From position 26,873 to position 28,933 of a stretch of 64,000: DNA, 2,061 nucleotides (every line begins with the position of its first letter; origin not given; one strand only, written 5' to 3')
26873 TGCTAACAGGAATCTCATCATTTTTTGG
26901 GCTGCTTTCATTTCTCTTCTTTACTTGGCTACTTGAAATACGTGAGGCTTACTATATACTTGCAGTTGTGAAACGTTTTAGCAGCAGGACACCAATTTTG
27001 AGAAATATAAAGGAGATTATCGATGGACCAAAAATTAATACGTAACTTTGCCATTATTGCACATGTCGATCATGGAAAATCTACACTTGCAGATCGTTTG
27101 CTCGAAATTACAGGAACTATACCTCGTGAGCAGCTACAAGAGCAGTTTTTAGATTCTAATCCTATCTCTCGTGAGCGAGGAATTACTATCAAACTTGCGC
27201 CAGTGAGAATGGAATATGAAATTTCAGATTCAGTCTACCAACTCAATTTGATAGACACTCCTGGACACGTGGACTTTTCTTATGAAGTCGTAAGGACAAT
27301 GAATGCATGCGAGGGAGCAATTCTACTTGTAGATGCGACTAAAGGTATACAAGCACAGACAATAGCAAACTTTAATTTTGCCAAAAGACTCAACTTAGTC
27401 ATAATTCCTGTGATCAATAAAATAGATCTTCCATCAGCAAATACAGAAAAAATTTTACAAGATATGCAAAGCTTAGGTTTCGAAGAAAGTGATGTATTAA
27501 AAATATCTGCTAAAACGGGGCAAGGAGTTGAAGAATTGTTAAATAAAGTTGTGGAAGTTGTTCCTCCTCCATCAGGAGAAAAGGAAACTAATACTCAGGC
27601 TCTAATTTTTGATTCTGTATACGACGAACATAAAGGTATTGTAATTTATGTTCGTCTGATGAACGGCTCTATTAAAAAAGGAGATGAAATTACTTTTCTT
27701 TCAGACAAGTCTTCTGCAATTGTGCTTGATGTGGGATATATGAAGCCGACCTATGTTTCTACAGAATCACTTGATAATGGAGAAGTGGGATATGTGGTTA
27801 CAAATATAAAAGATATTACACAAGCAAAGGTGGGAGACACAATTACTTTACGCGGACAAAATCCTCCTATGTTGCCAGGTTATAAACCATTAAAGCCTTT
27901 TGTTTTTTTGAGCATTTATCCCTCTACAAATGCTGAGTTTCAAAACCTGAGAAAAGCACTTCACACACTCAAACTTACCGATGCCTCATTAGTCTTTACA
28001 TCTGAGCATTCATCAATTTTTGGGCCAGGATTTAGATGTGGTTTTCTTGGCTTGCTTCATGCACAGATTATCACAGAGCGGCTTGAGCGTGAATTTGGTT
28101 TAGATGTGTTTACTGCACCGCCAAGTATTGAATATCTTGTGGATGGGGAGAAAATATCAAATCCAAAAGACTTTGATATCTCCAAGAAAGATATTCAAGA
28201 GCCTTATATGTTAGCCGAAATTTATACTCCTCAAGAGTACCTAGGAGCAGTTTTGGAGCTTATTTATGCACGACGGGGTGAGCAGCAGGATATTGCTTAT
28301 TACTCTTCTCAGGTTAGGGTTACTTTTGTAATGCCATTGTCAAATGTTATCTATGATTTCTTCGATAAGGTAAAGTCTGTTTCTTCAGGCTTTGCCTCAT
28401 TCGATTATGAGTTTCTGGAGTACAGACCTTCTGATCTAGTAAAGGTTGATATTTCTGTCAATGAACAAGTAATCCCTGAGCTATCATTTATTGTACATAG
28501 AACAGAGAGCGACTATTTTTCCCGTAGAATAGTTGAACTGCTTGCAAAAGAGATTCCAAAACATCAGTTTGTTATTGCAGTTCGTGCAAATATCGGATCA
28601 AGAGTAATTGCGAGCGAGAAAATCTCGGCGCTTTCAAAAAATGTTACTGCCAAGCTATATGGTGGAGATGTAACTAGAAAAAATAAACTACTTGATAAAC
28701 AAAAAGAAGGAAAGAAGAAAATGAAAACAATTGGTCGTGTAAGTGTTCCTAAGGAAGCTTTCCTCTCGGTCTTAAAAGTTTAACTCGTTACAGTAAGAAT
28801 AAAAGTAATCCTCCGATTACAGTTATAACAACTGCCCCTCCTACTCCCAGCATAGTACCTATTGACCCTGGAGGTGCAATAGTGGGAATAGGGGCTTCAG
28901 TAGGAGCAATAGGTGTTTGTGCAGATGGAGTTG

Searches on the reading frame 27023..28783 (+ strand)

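Call 8: search_protein_families(library=pfam, proteins=[window:27023-28783:+], max_evalue=0.01)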
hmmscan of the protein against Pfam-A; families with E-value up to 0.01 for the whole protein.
window:27023-28783:+ (586 aa): 10 families
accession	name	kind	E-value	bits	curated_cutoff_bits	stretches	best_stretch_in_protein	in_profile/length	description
PF00009.33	GTP_EFTU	-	2.6e-54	184.1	26.5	1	5-182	2-188/188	Elongation factor Tu GTP binding domain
PF06421.17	LepA_C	-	1.6e-39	134.7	29.7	1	479-585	1-107/107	GTP-binding protein LepA C-terminus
PF00679.30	EFG_C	-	9.2e-22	77.3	27.9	1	391-476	2-87/89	Elongation factor G C-terminus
PF03144.31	GTP_EFTU_D2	-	1.5e-08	35.4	30.3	1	205-275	1-73/73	Elongation factor Tu domain 2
PF14492.12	EFG_III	-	8.2e-06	26.2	27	1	291-364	3-73/75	Elongation Factor G, domain III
PF10662.15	PduV-EutP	-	1.2e-05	25.5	21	1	61-175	24-140/143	Ethanolamine utilisation - propanediol utilisation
PF00071.28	Ras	-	0.00011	22.3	21.6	1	50-179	26-159/162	Ras family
PF01926.29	MMR_HSR1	-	0.00021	21.8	21.9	1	10-133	3-113/113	50S ribosome-binding GTPase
PF22042.2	EF-G_D2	-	0.0014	19.1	27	1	192-227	3-38/84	Elongation factor G domain 2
PF16897.10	MMR_HSR1_Xtn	-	0.0077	16.6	35.2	0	125-177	56-101/106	C-terminal region of MMR_HSR1 domain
